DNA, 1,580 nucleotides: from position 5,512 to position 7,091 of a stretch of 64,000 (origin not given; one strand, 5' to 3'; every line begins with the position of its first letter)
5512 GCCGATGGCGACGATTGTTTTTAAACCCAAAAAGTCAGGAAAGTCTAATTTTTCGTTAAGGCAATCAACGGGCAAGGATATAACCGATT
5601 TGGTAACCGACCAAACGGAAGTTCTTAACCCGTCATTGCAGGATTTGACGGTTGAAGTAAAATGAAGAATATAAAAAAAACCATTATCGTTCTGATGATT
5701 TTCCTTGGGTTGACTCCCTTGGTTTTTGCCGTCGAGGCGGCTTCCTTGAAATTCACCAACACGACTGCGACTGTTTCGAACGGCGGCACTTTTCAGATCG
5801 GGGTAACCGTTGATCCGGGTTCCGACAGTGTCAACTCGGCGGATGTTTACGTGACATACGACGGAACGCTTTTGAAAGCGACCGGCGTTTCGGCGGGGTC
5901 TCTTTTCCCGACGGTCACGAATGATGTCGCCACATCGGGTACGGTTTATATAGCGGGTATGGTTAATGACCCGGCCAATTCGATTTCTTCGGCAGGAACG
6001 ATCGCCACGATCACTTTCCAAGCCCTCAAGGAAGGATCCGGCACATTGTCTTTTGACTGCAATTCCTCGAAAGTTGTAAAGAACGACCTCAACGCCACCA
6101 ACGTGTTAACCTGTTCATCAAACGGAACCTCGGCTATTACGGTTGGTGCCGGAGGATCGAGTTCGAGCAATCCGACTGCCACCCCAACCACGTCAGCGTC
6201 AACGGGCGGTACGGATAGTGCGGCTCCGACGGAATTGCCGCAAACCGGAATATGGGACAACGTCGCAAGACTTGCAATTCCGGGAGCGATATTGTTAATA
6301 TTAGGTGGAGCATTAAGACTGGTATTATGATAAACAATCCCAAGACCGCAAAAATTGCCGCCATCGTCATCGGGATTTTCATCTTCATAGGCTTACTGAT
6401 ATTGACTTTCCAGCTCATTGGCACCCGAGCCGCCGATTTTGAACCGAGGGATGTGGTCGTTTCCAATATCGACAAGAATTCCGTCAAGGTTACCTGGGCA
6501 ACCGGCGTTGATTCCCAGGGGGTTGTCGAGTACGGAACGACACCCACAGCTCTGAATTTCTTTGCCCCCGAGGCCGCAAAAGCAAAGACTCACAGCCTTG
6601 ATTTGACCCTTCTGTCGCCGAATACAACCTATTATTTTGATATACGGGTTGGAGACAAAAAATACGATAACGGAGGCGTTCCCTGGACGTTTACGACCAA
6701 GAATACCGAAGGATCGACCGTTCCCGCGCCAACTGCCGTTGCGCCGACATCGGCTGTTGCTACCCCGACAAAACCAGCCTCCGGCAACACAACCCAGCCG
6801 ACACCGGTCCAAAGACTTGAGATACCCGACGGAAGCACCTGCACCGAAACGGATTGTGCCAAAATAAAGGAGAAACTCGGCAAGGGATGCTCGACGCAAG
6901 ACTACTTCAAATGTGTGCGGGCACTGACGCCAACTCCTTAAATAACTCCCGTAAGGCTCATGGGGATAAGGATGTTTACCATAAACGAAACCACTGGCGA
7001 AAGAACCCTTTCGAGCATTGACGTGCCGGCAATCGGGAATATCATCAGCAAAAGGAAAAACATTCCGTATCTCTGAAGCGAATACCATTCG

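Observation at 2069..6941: Translationally coupled cohesin/dockerin/LPXTG operon: a possible self-assembling cell-surface scaffold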

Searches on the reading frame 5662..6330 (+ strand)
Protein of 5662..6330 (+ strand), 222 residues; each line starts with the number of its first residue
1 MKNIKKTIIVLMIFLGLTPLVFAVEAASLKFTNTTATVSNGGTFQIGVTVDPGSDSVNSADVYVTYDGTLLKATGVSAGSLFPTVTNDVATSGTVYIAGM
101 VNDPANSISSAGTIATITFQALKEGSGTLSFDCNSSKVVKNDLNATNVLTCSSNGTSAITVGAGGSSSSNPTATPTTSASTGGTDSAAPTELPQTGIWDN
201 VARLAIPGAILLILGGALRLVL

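Call 3: search_protein_families(library=pfam, proteins=[window:5662-6330:+], max_evalue=1)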
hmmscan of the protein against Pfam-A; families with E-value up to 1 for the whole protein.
window:5662-6330:+ (222 aa): 2 families
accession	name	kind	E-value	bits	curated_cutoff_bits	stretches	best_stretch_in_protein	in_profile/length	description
PF00963.24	Cohesin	-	5.3e-10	40.1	24.1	1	34-142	6-122/139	Cohesin domain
PF06280.18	fn3_5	-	0.037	15.2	27.6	0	26-55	54-83/112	Fn3-like domain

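Call 10: find_encoding_contigs(protein=window:5662-6330:+, flank=10000, max_places=6)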
Protein window:5662-6330:+ (222 aa): 1 contig read that carries it; 1 place shown.
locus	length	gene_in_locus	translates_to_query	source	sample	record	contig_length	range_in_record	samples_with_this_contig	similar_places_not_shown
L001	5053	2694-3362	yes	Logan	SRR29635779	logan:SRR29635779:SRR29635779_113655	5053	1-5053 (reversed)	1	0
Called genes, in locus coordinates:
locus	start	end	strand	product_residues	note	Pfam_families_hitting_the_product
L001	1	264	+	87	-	?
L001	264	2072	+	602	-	PF00963:Cohesin (weak), PF00404:Dockerin_1 (weak)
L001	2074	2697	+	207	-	-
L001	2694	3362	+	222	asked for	PF00963:Cohesin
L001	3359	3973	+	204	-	PF16656:Pur_ac_phosph_N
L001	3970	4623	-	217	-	PF02163:Peptidase_M50 (weak)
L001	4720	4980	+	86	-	PF00830:Ribosomal_L28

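Call 22: find_related_loci(query=A1, collection=genome_contigs, flank=10000)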
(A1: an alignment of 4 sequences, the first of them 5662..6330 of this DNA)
Query A1 (222 aa) in genome_contigs; peptide patterns used: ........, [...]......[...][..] (x = any residue, [..] = any of these).
90 stretches matched a pattern; 17 encode a relative of the query (tblastn E <= 1e-3); 17 distinct loci.
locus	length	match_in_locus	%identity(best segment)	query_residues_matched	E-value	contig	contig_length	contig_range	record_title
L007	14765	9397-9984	84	1-203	6e-105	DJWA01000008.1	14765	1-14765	MAG TPA_asm: Candidatus Roizmanbacteria bacterium UBA6242 UBA6242_contig_65862, whole genome shotgun sequence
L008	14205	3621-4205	82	1-203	2e-104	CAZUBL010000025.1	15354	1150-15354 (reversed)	MAG TPA_asm: uncultured Gammaproteobacteria bacterium isolate SRP193661_co1_195 genome assembly, contig: NODE_3959_lengt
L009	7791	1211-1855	60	2-222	6e-84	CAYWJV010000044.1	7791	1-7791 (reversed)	MAG TPA_asm: uncultured Gammaproteobacteria bacterium isolate binchicken_co387_50 genome assembly, contig: NODE_13042_le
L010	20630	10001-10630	63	1-222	2e-80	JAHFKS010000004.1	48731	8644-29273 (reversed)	MAG: Candidatus Microgenomates bacterium isolate nzgw415 NODE_584_length_48732_cov_4.349941, whole genome shotgun sequen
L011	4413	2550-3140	62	8-222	3e-79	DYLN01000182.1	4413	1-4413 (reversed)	MAG TPA_asm: Melioribacter roseus isolate SulCav_AS07-7_2_36_23 SulCav_AS07_7_17200_length_4413_cov_13_855438, whole gen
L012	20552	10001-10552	65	26-222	3e-78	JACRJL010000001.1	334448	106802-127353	MAG: Candidatus Roizmanbacteria bacterium isolate NC_groundwater_1828_Pr3_B-0.1um_37_28 SR-2_scaffold_141_237250, whole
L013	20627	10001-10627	62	1-222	2e-76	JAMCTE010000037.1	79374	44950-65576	MAG: Patescibacteria group bacterium isolate FK_Sedi_A_Bin.181 NODE_490_length_79374_cov_2.89086, whole genome shotgun s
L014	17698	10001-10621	61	1-222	2e-73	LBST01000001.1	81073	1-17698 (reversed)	MAG: Candidatus Roizmanbacteria bacterium GW2011_GWC1_37_12 US38_C0001, whole genome shotgun sequence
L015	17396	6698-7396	52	1-222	2e-73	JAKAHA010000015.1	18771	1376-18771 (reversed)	MAG: bacterium isolate WY2.bin75 NODE_4074_length_18771_cov_1.427912, whole genome shotgun sequence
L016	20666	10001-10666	57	1-222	2e-72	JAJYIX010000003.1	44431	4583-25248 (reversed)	MAG: bacterium isolate DBS2-1.bin136 NODE_1378_length_44431_cov_1.455489, whole genome shotgun sequence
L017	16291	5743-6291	59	25-222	5e-72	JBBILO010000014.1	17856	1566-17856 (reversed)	MAG: Candidatus Roizmanbacteria bacterium isolate QNS170220_bin_210 NODE_490_length_17856_cov_8.18399, whole genome shot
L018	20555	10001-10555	60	24-222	1e-66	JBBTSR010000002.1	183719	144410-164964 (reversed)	MAG: Patescibacteria group bacterium isolate H41-bin132_1 H41_bin132_1_000000000002, whole genome shotgun sequence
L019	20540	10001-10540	51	24-219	2e-61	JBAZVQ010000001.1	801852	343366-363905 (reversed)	MAG: Patescibacteria group bacterium isolate SO_2017_GW1_256 NODE_40_length_801852_cov_10.114443_OW334_2017, whole genom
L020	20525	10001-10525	52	24-209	5e-56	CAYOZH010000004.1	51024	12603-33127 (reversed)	MAG TPA_asm: uncultured Gammaproteobacteria bacterium isolate binchicken_co135_53 genome assembly, contig: NODE_1427_len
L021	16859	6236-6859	44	1-207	1e-43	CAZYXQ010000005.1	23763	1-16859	MAG TPA_asm: uncultured Gammaproteobacteria bacterium isolate binchicken_co22_138 genome assembly, contig: NODE_2254_len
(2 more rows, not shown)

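Call 28: search_protein_families(library=ncbifam, proteins=[window:5662-6330:+], max_evalue=1)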
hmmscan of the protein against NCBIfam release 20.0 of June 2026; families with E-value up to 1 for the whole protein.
window:5662-6330:+ (222 aa): 2 families
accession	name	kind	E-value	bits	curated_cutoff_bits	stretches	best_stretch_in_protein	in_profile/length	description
NF053819.1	EF0750_LPXTG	subfamily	0.00085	19.8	47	1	166-216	43-96/105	EF2685/EF0750 family sortase-dependent surface protein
NF041740.1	choice_anch_T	equivalog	0.042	13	70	1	9-65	2-56/259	choice-of-anchor T family protein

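Call 30: search_solved_structures(query=A4, max_evalue=0.01, show_alignments=1)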
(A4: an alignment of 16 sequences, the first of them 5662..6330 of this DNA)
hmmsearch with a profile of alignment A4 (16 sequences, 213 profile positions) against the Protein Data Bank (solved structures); distinct sequences matched with E-value up to 0.01: 10.
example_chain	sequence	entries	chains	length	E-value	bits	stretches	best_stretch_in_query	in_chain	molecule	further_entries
3l8q_A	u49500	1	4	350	2.3e-06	30.6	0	104-141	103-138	Cellulosomal scaffoldin adaptor protein B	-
4u3s_A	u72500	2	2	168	0.00021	24.2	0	96-133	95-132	Cellulosomal scaffoldin adaptor protein B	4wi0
4ums_A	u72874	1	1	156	0.00039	23.3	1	56-133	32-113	CELLULOSOMAL ANCHORING SCAFFOLDIN B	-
3bwz_A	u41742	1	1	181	0.0018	21.2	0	104-143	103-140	Cellulosomal scaffoldin adaptor protein B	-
2vn5_A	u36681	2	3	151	0.0022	20.9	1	24-126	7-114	SCAFFOLDING PROTEIN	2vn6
1g1k_A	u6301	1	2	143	0.0026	20.6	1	27-126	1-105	SCAFFOLDING PROTEIN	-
1qzn_A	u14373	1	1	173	0.0044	19.9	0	104-143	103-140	cellulosomal scaffoldin adaptor protein B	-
1zv9_A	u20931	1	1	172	0.0045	19.9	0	104-143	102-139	Cellulosomal scaffoldin adaptor protein B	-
3f2l_A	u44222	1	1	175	0.0054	19.6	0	103-141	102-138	Cellulosomal scaffoldin adaptor protein B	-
3fnk_A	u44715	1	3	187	0.0095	18.8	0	96-143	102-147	Cellulosomal scaffoldin adaptor protein B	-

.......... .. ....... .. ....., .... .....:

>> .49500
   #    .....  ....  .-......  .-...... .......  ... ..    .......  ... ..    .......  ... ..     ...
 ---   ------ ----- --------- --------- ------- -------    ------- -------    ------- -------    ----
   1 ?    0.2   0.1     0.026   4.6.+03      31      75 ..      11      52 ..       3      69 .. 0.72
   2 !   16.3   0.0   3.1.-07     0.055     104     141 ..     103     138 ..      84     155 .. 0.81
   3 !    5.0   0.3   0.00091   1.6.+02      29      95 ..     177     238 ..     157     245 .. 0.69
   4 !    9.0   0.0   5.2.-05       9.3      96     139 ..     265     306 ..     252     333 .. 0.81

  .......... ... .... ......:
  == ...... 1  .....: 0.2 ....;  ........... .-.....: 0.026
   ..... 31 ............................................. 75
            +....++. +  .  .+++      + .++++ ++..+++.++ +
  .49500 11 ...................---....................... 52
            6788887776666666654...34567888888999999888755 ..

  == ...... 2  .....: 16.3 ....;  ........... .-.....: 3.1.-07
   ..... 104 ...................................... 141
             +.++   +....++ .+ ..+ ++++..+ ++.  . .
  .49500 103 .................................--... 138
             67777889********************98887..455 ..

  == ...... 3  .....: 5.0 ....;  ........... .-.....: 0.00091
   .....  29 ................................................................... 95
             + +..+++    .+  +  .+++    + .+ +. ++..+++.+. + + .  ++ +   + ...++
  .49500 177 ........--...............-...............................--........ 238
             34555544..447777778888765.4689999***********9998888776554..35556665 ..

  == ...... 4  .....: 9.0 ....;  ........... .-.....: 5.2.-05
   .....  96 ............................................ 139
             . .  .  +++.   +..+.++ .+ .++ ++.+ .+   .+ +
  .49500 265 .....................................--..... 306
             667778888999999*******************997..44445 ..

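Call 55: search_protein_families(library=pfam, proteins=[L019:6552-7916:+], max_evalue=0.01)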
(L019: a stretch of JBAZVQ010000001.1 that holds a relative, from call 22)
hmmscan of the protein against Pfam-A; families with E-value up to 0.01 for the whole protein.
L019:6552-7916:+ (454 aa): 2 families
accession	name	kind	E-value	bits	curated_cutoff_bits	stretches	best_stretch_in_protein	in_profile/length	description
PF00395.25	SLH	-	6.2e-20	71.3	20.8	2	275-317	2-44/44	S-layer homology domain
PF00404.24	Dockerin_1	-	0.0031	18.1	22.9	1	398-449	2-56/57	Dockerin type I domain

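Call 76: search_protein_representatives(protein=window:5662-6330:+)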
Query: 222 residues. Proteins with E-value up to 0.001 (for the whole library): 1996; up to 1e-10: 266; up to 1e-30: 79. The best 150 are listed.
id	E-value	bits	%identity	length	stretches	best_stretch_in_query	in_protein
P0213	3.0e-61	223.1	57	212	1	3-221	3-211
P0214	1.3e-54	201.4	63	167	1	2-163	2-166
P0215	6.5e-54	199.1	49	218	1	7-218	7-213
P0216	2.6e-51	190.6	48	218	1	4-222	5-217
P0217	4.0e-49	183.5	47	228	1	6-221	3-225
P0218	4.4e-48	180.1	44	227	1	7-222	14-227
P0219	1.0e-46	175.6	31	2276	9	17-186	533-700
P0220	1.9e-46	174.8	50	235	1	7-222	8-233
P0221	2.2e-46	174.5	44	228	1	9-222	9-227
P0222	3.1e-46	174.1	46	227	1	6-220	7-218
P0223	2.0e-44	168.1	46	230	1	10-222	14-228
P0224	4.8e-44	166.9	46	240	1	9-221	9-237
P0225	1.9e-43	165.0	40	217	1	8-222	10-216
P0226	3.7e-43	164.0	44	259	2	8-193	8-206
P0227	1.4e-42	162.2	49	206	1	19-222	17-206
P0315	3.9e-24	101.9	38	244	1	6-180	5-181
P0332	2.0e-21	93.1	28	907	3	19-161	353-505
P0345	1.1e-19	87.4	39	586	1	30-182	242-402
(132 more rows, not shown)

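Call 89: search_protein_families(library=pfam, proteins=[P0219, P0332, P0345, P0315], max_evalue=0.001)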
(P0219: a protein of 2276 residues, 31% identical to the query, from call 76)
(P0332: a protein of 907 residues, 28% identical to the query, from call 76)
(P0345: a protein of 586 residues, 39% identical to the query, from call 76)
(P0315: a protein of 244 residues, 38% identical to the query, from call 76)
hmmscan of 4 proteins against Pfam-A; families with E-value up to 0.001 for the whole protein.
P0219 (2276 aa): 5 families
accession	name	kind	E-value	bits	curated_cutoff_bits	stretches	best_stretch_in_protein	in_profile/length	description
PF00963.24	Cohesin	-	1.4e-82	275.2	24.1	9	549-675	5-137/139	Cohesin domain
PF17957.7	Big_7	-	2.4e-36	124.7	24.1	2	697-765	1-70/70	Bacterial Ig domain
PF00041.27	fn3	-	4.3e-22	78.6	25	3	1668-1749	2-82/84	Fibronectin type III domain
PF00404.24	Dockerin_1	-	4.2e-07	30.5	22.9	1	2224-2271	1-53/57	Dockerin type I domain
PF25788.1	Ig_Rha78A_N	-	7e-06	26.7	27.4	0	834-876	58-100/105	Rha78A-like, N-terminal immunoglobulin domain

P0332 (907 aa): 1 family
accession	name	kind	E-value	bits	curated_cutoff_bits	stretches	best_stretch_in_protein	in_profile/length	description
PF00963.24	Cohesin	-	2.6e-19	70.2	24.1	3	223-318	15-121/139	Cohesin domain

P0345 (586 aa): 2 families
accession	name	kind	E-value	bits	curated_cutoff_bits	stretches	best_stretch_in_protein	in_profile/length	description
PF00963.24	Cohesin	-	1.2e-11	45.4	24.1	1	247-345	8-117/139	Cohesin domain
PF00404.24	Dockerin_1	-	0.00022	21.8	22.9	1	531-578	6-56/57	Dockerin type I domain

P0315 (244 aa): 1 family
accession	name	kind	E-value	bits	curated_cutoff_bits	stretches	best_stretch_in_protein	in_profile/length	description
PF00963.24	Cohesin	-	1.1e-07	32.5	24.1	1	35-130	7-113/139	Cohesin domain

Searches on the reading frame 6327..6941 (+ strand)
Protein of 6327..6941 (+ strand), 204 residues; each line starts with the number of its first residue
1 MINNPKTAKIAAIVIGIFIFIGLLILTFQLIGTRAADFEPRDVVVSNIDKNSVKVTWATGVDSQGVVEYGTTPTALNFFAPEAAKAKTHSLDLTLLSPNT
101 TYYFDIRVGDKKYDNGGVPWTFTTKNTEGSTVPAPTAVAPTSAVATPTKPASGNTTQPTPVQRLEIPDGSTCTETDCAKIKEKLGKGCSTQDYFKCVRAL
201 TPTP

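Call 3: search_protein_families(library=pfam, proteins=[window:6327-6941:+], max_evalue=1)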
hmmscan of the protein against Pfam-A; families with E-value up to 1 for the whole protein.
window:6327-6941:+ (204 aa): 3 families
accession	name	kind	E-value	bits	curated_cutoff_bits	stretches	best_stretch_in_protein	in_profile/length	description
PF16656.11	Pur_ac_phosph_N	-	9.2e-10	39.4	30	1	45-119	8-84/93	Purple acid Phosphatase, N-terminal domain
PF00041.27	fn3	-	0.00038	21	25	1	39-108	2-68/84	Fibronectin type III domain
PF11014.13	DUF2852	-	0.11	13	22.5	1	4-41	4-38/116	Protein of unknown function (DUF2852)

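Call 28: search_protein_families(library=ncbifam, proteins=[window:6327-6941:+], max_evalue=1)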
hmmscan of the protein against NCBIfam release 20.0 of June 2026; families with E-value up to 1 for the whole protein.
window:6327-6941:+ (204 aa): 0 families
